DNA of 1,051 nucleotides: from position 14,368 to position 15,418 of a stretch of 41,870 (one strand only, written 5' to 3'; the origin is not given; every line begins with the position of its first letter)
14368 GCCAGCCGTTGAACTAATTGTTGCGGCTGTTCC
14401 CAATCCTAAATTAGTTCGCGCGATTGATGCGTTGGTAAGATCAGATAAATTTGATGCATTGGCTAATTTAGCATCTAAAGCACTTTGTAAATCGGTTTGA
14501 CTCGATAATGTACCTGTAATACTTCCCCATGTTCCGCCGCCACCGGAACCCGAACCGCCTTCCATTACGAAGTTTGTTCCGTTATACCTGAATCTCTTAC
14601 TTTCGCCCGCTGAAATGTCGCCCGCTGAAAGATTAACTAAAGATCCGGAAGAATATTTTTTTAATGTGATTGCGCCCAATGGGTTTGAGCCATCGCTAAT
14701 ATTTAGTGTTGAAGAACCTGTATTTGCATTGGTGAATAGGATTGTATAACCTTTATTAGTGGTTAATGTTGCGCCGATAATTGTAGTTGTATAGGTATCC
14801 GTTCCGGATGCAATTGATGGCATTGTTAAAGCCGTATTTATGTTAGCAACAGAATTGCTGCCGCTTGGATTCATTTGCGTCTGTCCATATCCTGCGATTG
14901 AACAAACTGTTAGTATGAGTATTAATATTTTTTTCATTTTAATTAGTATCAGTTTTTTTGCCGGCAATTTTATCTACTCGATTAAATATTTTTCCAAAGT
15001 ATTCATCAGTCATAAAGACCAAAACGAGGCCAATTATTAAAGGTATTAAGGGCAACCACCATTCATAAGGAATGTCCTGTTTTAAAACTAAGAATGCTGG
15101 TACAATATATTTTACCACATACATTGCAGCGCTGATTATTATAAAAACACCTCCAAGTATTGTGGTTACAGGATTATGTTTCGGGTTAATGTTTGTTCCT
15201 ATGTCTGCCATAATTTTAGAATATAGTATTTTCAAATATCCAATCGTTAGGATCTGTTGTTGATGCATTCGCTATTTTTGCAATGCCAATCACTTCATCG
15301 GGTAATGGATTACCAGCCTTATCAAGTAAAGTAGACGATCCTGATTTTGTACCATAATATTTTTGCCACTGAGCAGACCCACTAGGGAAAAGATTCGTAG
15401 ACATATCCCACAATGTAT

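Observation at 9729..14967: Tail fibre and two adjacent esterases all carry Bacteroidota-type export signals (Gln at +1)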

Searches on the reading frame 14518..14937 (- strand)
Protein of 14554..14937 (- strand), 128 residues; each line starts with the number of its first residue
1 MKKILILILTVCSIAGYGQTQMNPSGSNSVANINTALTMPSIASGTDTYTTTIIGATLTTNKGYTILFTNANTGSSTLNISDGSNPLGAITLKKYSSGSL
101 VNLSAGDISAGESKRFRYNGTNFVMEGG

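Call 50: find_related_loci(query=A3, collection=viral_contigs, flank=8000)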
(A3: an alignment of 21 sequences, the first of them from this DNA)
Query A3 (140 aa) in viral_contigs; peptide patterns used: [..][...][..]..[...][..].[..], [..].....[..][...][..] (x = any residue, [..] = any of these).
257 stretches matched a pattern; 122 encode a relative of the query (tblastn E <= 1e-3); the best 80 are kept; 80 distinct loci.
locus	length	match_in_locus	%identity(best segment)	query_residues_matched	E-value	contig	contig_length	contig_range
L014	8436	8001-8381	81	1-126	2e-62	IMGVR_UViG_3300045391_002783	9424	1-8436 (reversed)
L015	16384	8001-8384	79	1-126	5e-59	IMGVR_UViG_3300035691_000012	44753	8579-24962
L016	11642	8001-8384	69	1-128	7e-49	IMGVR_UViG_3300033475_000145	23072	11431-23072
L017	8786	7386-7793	55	1-140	7e-30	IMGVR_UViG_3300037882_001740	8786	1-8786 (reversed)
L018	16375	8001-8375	50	1-126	3e-29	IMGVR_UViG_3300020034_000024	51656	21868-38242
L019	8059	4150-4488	53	16-124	2e-25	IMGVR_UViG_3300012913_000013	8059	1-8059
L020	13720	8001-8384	49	1-128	3e-25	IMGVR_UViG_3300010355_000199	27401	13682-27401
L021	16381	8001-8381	46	12-140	1e-21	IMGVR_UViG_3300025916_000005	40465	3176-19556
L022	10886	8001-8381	46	1-126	2e-22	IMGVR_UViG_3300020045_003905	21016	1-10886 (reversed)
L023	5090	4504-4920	41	1-134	2e-20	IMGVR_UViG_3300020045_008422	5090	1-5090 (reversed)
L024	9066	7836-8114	47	41-140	2e-14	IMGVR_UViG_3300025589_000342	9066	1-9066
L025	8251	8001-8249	51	41-128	3e-14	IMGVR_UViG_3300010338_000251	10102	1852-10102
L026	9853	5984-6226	49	42-127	9e-14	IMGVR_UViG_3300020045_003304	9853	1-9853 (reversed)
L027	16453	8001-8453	34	1-126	4e-13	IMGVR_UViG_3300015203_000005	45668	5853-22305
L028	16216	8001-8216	51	43-121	1e-12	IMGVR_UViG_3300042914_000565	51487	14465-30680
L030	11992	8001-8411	37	1-123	3e-12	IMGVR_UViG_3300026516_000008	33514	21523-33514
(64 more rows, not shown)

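Call 55: predict_structure(alignment_id=A3)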
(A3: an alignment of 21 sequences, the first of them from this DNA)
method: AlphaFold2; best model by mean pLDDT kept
length: 140 residues; sequences in the alignment: 21
mean_pLDDT: 79.2   pTM: 0.61
mean pLDDT of the five models: 79.2, 78.0, 77.8, 77.2, 76.8
residues with pLDDT >= 90: 65; 70-90: 34; 50-70: 27; < 50: 14
segments of 3 or more residues with pLDDT < 50: 129-140
pLDDT, mean of each block of 10 residues (from residue 1): 75 61 55 63 95 89 91 96 90 91 94 91 78 40
secondary structure, 60 per line:
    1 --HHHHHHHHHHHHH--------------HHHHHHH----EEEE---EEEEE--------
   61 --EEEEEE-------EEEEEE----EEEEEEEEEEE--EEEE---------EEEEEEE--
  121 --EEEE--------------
elements in order: H3-15 H30-36 E41-44 E48-52 E63-68 E76-81 E86-96 E99-102 E112-118 E123-126
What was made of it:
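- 14884..14937 (-): Fibre signal peptide, residues 1-18 (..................), with Gln19 at +1. AF2 models residues 3-15 as a detached low-confidence helix (call 55).
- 14560..14880 (-): N-terminal beta domain of about 105 aa (the 'GTDTYT' domain), followed by a Gly-rich linker. AF2 pLDDT is about 90 for residues 41-126, all-beta (call 55).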

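Call 60: fold_search(model_id=the predicted structure, library=pdb)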
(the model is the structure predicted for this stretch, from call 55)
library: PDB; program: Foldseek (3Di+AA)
matches with E <= 10: 78; with E <= 0.001: 0
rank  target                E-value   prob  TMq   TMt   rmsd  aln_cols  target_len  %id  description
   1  4dny                  2.1e-01  0.28  0.21  0.26  10.5       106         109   14  Crystal structure of enterohemorrhagic E. coli StcE(132-251) (released 2012-05-16)
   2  7kmq_A                8.3e-01  0.23  0.22  0.05   6.2        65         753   12  Crystal structure of the GH95 alpha-L-1,2-fucosidase (Xac1774) from Xanthomonas citri (released 2021-05-26)
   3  7ryu_L                8.3e-01  0.03  0.14  0.10  14.1       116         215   12  Anti-HIV neutralizing antibody Ab1303 Fab isolated from sequentially immunized mcaques (released 2022-01-19)
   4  24qj                  9.3e-01  0.08  0.21  0.09   8.7       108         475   11  Crystal structure of a tailspike depolymerase (Solidus_gp83) from Acinetobacter phage Solidus (released 2026-03-25)
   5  4jbj_A                1.3e+00  0.07  0.20  0.15   6.9        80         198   11  Structural mimicry for functional antagonism (released 2013-06-26)
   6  5vhf_E                2.3e+00  0.07  0.20  0.10  12.6       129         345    6  Conformational Landscape of the p28-Bound Human Proteasome Regulatory Particle (released 2017-08-23)
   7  5vhs_E                2.4e+00  0.06  0.20  0.11  12.6       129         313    6  Conformational Landscape of the p28-Bound Human Proteasome Regulatory Particle (released 2017-08-23)
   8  9c57_E                2.4e+00  0.04  0.19  0.08  12.1        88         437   16  Reconstituted P400 Subcomplex of the human TIP60 complex (released 2024-08-21)
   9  4s37_P                2.6e+00  0.05  0.20  0.18   8.0        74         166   14  Crystal structure of R2 pyocin membrane-piercing spike (released 2016-01-27)
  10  3win_E                2.6e+00  0.02  0.15  0.07  12.0       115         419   13  Clostridium botulinum Hemagglutinin (released 2013-11-06)
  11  5okz_k                2.7e+00  0.09  0.27  0.19   5.4        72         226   10  Crystal Strucrure of the Mpp6 Exosome complex (released 2017-08-30)
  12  6ef3_J                2.7e+00  0.05  0.18  0.08  12.5       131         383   10  Yeast 26S proteasome bound to ubiquitinated substrate (4D motor state) (released 2018-10-17)
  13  5okz_G                2.9e+00  0.08  0.26  0.18   5.6        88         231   10  Crystal Strucrure of the Mpp6 Exosome complex (released 2017-08-30)
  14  9f4a_LS               3.1e+00  0.06  0.21  0.07   7.4        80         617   10  Interface between baseplate cup and extended tail tube/sheath of Klebsiella phage KP1 variant vB_Kpn_Lilla1 (released 2025-05-14)
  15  9d9y_A                3.1e+00  0.01  0.11  0.09  13.4        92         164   14  Human norovirus GI.1 Norwalk protease in complex with rupintrivir (released 2025-02-19)
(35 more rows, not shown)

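Call 61: find_related_loci(query=A3, collection=genome_contigs, flank=6000)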
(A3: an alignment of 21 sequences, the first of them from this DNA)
Query A3 (140 aa) in genome_contigs; peptide patterns used: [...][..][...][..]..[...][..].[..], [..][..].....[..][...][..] (x = any residue, [..] = any of these).
107 stretches matched a pattern; 8 encode a relative of the query (tblastn E <= 1e-3); 8 distinct loci.
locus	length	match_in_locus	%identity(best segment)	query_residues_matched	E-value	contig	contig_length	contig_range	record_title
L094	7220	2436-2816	81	1-126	5e-64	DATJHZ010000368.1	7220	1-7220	MAG TPA_asm: Cyclobacteriaceae bacterium isolate SMAG_U15525 k141_10710220, whole genome shotgun sequence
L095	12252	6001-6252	50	43-131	5e-16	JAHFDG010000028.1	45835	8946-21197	MAG: Candidatus Methanoperedens sp. isolate nzgw24 NODE_657_length_45836_cov_13.604287, whole genome shotgun sequence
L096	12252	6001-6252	50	43-131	5e-16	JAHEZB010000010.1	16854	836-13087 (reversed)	MAG: Chitinophagaceae bacterium isolate nzgw141 NODE_1077_length_16855_cov_3.303275, whole genome shotgun sequence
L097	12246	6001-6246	47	44-130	2e-12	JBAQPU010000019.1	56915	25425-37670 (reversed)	MAG: Cyclobacteriaceae bacterium isolate MFD03278_ilm_asm_bin6 k127_45098, whole genome shotgun sequence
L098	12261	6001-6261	43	44-133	5e-11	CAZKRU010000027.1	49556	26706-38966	MAG TPA_asm: uncultured Verrucomicrobiota bacterium isolate SRP287051_co2_250 genome assembly, contig: NODE_1573_length_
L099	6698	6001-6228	46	43-123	7e-11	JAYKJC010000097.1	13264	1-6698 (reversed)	MAG: Leptolyngbyaceae cyanobacterium isolate 762673 NODE_2837586, whole genome shotgun sequence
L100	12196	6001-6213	46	43-119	5e-9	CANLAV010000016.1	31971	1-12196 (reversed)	MAG: Bacteroidetes bacterium isolate ZE-Jul18-81 genome assembly, contig: ZE-Jul18-C730, whole genome shotgun sequence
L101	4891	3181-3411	39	43-123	7e-9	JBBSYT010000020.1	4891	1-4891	MAG: Nanoarchaeota archaeon isolate H51-bin127_1 H51_bin127_1_000000000020, whole genome shotgun sequence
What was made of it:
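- Tried and rejected: The genome scan placed the signal-bearing type only on a Cyclobacteriaceae MAG contig (call 61), so the host is inferred, not shown.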

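Call 63: search_dna_similar(query=window:14554-14937:-, collection=phages, mode=protein, max_evalue=1, max_rows=30)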
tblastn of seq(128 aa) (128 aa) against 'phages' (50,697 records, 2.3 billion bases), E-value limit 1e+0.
Records with a match: 3; places in all: 3; records where one place covers at least 80% of the query: 0.
Best place of each record, by identity: <60% 3.
By first word of the organism name: Rhizobium 2; uncultured 1.
By host as written in the record: Rhizobium radiobacter P007 2; - 1.
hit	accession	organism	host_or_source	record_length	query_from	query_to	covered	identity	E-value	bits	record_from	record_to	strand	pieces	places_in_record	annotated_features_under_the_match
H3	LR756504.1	uncultured phage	metagenomic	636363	64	126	49%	44.4%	2e-4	45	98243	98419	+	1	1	record has no annotation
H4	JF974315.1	Rhizobium phage RR1-B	Rhizobium radiobacter P007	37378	65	125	48%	37.7%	6e-2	38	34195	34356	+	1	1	tail fiber domain-containing protein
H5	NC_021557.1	Rhizobium phage RR1-B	Rhizobium radiobacter P007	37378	65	125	48%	37.7%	6e-2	38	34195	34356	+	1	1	tail fiber protein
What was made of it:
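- Tried and rejected: tblastn with the fibre N-terminal domain alone found no cultured relative (call 63), so no virion proteome can be consulted.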

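Call 80: search_protein_families(library=phrogs, proteins=[L017:7171-7389:+, L018:7609-8004:+, L020:7621-8004:+, L021:7702-7971:+, L030:7630-8004:+], max_evalue=0.05)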
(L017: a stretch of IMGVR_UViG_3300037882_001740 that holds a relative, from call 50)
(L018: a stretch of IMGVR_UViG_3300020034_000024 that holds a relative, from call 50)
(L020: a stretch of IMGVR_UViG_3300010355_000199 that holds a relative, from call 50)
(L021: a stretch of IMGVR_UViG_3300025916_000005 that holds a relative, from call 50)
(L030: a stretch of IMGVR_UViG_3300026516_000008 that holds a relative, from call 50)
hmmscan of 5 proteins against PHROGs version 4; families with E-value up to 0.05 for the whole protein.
L017:7171-7389:+ (72 aa): 4 families
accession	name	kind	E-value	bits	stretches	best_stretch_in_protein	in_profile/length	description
phrog_9990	-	unknown function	9.7e-14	52.1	1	4-65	9-70/72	-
phrog_1544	-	unknown function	0.00058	20.6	1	7-68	136-195/200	-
phrog_38564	-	unknown function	0.0048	18.1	1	9-55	19-65/75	-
phrog_9646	-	unknown function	0.025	15.5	1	8-63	75-125/130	-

L018:7609-8004:+ (131 aa): 1 family
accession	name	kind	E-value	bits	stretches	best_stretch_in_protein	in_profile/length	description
phrog_37944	-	unknown function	0.019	15.9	1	50-69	11-30/31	-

L020:7621-8004:+ (127 aa): 0 families

L021:7702-7971:+ (89 aa): 4 families
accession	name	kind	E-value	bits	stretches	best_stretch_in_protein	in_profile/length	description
phrog_9990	-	unknown function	1.1e-08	35.8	1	25-77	16-68/72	-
phrog_38564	-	unknown function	1.2e-05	26.4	1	17-70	13-66/75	-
phrog_1544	-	unknown function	0.00022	22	1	20-82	127-195/200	-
phrog_35087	-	unknown function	0.017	16.6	1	47-83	9-48/89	-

L030:7630-8004:+ (124 aa): 0 families

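Call 81: search_protein_families(library=pfam, proteins=[L017:7171-7389:+, L018:7609-8004:+, L020:7621-8004:+, L021:7702-7971:+, L030:7630-8004:+], max_evalue=0.05)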
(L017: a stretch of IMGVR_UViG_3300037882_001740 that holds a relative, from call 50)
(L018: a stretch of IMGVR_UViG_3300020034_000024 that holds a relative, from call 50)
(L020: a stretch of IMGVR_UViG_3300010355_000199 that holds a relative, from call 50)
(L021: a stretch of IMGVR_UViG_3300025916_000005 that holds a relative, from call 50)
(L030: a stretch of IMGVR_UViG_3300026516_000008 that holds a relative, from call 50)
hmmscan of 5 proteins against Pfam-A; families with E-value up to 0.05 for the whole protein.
L017:7171-7389:+ (72 aa): 2 families
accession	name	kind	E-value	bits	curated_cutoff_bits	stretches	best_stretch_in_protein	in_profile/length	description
PF05758.17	Ycf1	-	0.044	12.1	29.4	1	4-54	12-62/945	Ycf1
PF06570.16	DUF1129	-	0.049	13.7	29.1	0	8-52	122-166/207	Protein of unknown function (DUF1129)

L018:7609-8004:+ (131 aa): 1 family
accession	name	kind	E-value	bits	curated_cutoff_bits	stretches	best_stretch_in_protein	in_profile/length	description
PF11188.13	DUF2975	-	0.0069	16.8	27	1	21-113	37-123/130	Protein of unknown function (DUF2975)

L020:7621-8004:+ (127 aa): 0 families

L021:7702-7971:+ (89 aa): 1 family
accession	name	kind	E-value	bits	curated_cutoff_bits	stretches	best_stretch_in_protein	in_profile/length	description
PF12670.12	DUF3792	-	0.012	16.2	31.3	1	20-72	13-62/115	Protein of unknown function (DUF3792)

L030:7630-8004:+ (124 aa): 0 families

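Call 82: search_dna_similar(query=L017:7171-7389:+, collection=phages, mode=protein, max_evalue=0.01, max_rows=30)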
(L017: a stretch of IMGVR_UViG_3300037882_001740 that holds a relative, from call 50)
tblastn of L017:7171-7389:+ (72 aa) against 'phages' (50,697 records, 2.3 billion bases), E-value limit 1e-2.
Records with a match: 9; places in all: 9; records where one place covers at least 80% of the query: 9.
Best place of each record, by identity: <60% 9.
By first word of the organism name: Acinetobacter 3; Aeromonas 3; Curvibacter 1; Vibrio 1; Phage 1.
By host as written in the record: Aeromonas rivipollensis 2; - 1; Actinebacter nosocomialis 1; Acinetobacter baumannii NIPH 329 1; Curvibacter sp. IMCC26059 1; Vibrio splendidus 1; Aeromonas veronii strain KR2-5 1; Gammaproteobacteria 1.
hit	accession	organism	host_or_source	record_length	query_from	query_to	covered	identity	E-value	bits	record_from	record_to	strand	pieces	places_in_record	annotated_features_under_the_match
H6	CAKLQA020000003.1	Acinetobacter phage MD-2021a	not known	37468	2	69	94%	38.2%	7e-8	52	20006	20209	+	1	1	Uncharacterised protein | lycV: Gifsy-2 prophage lysozyme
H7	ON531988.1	Acinetobacter phage TCUAN1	Actinebacter nosocomialis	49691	2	69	94%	36.8%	5e-7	50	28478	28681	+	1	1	endolysin/autolysin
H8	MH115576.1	Acinetobacter phage AM106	Acinetobacter baumannii NIPH 329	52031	2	64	88%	38.1%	2e-5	45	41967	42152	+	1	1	putative holin (x2)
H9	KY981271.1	Curvibacter phage P26059A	Curvibacter sp. IMCC26059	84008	4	70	93%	34.3%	2e-4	43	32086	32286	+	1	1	hypothetical protein | peptidase M15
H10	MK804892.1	Aeromonas phage 4_D05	Aeromonas rivipollensis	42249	1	62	86%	33.9%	1e-3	40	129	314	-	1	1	hypothetical protein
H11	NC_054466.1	Aeromonas phage 4_D05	Aeromonas rivipollensis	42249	1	62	86%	33.9%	1e-3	40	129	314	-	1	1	hypothetical protein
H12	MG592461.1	Vibrio phage 1.086.O._10N.222.51.F8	Vibrio splendidus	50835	1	61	85%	32.8%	1e-2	38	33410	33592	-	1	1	TMhelix containing protein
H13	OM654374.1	Aeromonas phage vB_AveS_KLEA5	Aeromonas veronii strain KR2-5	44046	1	62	86%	32.3%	2e-4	42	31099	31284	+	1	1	hypothetical protein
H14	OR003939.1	Phage DSL-LC04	Gammaproteobacteria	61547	14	72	82%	30.5%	2e-4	43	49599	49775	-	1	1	holin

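Call 83: get_annotated_region(hit=H8, flank=2000)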
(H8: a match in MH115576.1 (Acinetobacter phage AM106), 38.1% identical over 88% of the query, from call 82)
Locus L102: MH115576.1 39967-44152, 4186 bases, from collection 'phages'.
description: Acinetobacter phage AM106, complete genome.
organism: Acinetobacter phage AM106 (NCBI taxid 2163986)
taxonomy: Viruses; Duplodnaviria; Heunggongvirae; Uroviricota; Caudoviricetes
host: Acinetobacter baumannii NIPH 329; source: Moscow river water; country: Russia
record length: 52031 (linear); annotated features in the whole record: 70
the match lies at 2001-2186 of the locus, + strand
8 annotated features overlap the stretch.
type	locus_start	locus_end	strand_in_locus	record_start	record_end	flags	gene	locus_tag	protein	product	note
CDS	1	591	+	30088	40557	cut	-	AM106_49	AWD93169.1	putative main tail protein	orf49; putative main tail protein, central fiber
CDS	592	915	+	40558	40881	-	-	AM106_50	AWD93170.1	hypothetical protein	orf50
CDS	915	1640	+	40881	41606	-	-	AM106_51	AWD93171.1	putative side tail fiber protein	orf51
CDS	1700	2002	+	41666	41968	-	-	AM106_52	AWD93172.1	putative holin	orf52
CDS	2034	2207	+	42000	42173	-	-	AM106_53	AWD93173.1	putative holin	orf53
CDS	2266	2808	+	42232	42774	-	-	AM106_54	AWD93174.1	lysozyme family protein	orf54; lysozyme family protein, glycosyl hydrolase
CDS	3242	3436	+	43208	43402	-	-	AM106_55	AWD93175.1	hypothetical protein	orf55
CDS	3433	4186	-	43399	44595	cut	-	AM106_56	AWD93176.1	integrase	orf56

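Call 84: get_annotated_region(hit=H14, flank=2000)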
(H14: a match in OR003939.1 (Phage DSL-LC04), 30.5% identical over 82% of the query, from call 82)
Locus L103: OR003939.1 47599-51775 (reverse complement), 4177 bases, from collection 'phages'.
description: Phage DSL-LC04, complete genome.
organism: Phage DSL-LC04 (NCBI taxid 3058958)
taxonomy: Viruses; Duplodnaviria; Heunggongvirae; Uroviricota; Caudoviricetes
host: Gammaproteobacteria; source: water sample of Dishui Lake; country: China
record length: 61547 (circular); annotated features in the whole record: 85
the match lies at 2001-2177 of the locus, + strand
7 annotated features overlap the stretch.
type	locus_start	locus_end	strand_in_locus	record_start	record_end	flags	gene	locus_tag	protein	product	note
CDS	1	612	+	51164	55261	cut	-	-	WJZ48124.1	concanavalin A-like lectin/glucanase superfamily protein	-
CDS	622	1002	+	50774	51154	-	-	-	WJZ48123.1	hypothetical protein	-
CDS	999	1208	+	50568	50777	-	-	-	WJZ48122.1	zinc ribbon domain-containing protein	-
CDS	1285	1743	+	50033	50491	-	-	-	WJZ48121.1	hypothetical protein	-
CDS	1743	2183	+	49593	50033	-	-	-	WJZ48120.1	holin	Holin of 3TMs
CDS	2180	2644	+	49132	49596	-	-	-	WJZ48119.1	peptidase M15A-like protein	peptidase M15A, C-terminal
CDS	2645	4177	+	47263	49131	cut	-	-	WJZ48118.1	stabilization protein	-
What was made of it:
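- On Holin (for ORF 14939-15211): Only the positional counterparts in L017, L021 and L022 match proteins annotated as holin (calls 80, 82-84).
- One of its families is annotated as holin elsewhere (calls 82-84).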

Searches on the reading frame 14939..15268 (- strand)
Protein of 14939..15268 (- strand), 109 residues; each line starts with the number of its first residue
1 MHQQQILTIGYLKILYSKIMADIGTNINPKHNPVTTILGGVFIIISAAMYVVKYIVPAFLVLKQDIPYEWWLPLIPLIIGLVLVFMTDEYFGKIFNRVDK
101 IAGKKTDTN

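Call 5: search_protein_families(library=pfam, proteins=[window:14939-15268:-], max_evalue=0.1)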
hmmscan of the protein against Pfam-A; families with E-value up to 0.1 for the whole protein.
window:14939-15268:- (109 aa): 0 families

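Call 6: search_protein_families(library=phrogs, proteins=[window:14939-15268:-], max_evalue=0.01)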
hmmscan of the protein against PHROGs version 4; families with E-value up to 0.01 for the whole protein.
window:14939-15268:- (109 aa): 0 families

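Call 76: search_protein_families(library=ncbifam, proteins=[window:14939-15211:-], max_evalue=0.1)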
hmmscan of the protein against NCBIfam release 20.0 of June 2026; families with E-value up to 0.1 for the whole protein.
window:14939-15211:- (90 aa): 2 families
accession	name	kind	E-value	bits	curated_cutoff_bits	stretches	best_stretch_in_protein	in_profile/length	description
TIGR00800.1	ncs1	subfamily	0.00068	18.5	353.1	1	10-80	126-201/447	NCS1 family nucleobase:cation symporter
NF042414.1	CLC_0170_fam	subfamily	0.015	15.2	30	0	16-34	36-54/56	CLC_0170 family protein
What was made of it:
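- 14939..15211 (-): 90-aa membrane protein with two hydrophobic segments and a charged C-terminal tail (holin-like). It is tightly coupled to the fibre gene: TAA, one base, then ATG. The window's own copy has no family hit (calls 5, 6, 76).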

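Call 80: search_protein_families(library=phrogs, proteins=[window:14939-15211:-], max_evalue=0.05)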
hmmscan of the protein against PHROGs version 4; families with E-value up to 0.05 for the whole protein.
window:14939-15211:- (90 aa): 0 families
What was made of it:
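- On Holin (for ORF 14939-15211): The window copy has no family hit (calls 5, 6, 76, 80), and the endolysin lies 6.8 kb downstream with its own membrane proteins.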
